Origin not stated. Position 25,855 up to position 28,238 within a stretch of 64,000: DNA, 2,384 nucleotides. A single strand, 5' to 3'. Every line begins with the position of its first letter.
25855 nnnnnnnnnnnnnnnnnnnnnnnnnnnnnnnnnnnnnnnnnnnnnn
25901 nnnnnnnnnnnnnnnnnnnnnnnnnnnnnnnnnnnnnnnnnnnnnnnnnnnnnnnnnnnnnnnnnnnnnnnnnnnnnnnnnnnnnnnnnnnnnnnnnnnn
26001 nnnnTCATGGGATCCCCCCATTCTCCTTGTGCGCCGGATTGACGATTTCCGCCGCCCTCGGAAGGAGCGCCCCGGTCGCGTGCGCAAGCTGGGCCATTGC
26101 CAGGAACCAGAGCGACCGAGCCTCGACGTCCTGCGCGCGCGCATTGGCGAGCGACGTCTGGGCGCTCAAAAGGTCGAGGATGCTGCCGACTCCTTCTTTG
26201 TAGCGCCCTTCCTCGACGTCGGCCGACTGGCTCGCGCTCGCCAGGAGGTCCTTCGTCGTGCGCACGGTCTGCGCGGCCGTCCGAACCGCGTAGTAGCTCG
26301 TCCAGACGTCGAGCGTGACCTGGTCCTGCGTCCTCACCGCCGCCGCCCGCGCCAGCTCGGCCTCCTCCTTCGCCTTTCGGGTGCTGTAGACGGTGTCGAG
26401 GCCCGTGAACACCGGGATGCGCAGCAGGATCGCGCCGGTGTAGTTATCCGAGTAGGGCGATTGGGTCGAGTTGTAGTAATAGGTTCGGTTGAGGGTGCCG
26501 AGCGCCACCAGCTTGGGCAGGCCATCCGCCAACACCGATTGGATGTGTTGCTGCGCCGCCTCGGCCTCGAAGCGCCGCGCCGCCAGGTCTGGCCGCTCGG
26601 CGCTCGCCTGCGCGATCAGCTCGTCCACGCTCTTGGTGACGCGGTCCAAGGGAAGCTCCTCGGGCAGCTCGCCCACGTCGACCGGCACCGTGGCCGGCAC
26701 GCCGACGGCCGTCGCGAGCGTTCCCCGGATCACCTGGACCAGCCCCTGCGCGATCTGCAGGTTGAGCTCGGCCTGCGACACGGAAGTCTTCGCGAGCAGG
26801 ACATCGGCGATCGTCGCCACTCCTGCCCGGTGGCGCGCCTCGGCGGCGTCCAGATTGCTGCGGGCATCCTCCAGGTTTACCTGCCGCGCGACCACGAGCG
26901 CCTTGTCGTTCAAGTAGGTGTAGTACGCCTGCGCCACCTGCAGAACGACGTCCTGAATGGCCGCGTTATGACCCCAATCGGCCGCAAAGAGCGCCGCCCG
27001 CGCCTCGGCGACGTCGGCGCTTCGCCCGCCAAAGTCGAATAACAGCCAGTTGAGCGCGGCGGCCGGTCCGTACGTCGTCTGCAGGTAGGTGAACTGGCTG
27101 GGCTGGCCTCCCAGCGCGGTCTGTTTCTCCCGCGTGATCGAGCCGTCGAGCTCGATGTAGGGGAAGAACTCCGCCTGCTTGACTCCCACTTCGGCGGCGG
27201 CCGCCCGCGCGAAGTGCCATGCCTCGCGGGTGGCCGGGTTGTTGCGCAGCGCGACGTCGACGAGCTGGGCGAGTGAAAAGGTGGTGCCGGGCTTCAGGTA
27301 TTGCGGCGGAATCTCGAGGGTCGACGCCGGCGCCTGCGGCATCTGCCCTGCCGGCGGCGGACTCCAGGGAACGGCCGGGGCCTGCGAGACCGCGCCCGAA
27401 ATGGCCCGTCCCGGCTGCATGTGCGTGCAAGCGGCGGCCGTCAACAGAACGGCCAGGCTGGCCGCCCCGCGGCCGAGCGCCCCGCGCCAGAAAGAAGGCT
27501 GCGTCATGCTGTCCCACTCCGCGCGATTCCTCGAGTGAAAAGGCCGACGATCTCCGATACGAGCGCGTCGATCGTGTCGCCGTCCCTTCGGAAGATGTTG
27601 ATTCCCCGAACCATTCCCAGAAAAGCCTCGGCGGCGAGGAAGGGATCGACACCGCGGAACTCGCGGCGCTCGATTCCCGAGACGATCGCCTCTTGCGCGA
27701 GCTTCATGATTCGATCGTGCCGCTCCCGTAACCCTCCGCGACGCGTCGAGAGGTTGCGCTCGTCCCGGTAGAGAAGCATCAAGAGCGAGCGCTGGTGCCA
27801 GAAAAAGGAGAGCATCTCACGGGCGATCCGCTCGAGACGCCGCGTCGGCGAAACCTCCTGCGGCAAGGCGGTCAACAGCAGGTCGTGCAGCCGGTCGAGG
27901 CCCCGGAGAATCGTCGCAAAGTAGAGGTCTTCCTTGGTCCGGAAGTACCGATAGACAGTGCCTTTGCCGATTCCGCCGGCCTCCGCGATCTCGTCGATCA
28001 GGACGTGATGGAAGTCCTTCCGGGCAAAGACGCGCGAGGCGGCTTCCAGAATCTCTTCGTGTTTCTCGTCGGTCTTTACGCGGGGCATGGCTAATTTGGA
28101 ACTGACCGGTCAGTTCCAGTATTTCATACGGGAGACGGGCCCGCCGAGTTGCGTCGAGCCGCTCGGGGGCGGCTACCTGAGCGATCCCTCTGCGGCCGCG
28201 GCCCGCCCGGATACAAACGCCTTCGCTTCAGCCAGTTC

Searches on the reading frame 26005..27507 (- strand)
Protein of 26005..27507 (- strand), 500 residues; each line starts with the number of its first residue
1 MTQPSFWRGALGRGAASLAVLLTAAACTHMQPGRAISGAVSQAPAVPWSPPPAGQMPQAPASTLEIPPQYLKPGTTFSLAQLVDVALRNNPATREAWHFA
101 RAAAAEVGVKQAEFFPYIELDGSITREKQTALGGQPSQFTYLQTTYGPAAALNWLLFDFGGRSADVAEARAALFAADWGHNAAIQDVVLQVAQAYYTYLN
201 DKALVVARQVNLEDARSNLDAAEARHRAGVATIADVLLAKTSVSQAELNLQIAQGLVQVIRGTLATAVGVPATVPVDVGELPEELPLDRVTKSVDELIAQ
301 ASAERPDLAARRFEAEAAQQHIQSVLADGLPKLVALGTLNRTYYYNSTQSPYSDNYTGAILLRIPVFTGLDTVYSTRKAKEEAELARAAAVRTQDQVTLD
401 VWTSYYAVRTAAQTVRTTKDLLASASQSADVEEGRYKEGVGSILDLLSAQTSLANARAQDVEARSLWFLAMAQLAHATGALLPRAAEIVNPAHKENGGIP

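Call 68: search_protein_families(library=pfam, proteins=[window:26005-27507:-], max_evalue=0.001)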
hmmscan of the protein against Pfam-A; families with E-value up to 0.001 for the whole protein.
window:26005-27507:- (500 aa): 1 family
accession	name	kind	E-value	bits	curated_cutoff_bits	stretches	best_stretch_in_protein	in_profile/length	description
PF02321.23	OEP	-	1.5e-53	181.8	22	2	295-479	2-187/187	Outer membrane efflux protein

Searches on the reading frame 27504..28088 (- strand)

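Call 67: search_protein_families(library=pfam, proteins=[window:27504-28088:-], max_evalue=0.001)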
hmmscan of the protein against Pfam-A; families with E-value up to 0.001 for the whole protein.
window:27504-28088:- (194 aa): 2 families
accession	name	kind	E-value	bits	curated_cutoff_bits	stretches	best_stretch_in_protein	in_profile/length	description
PF00440.29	TetR_N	-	1.3e-14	54.1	24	1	13-58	1-46/47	Bacterial regulatory proteins, tetR family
PF17932.6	TetR_C_24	-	1.4e-11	45.1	26.4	1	80-188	3-114/114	Tetracyclin repressor-like, C-terminal domain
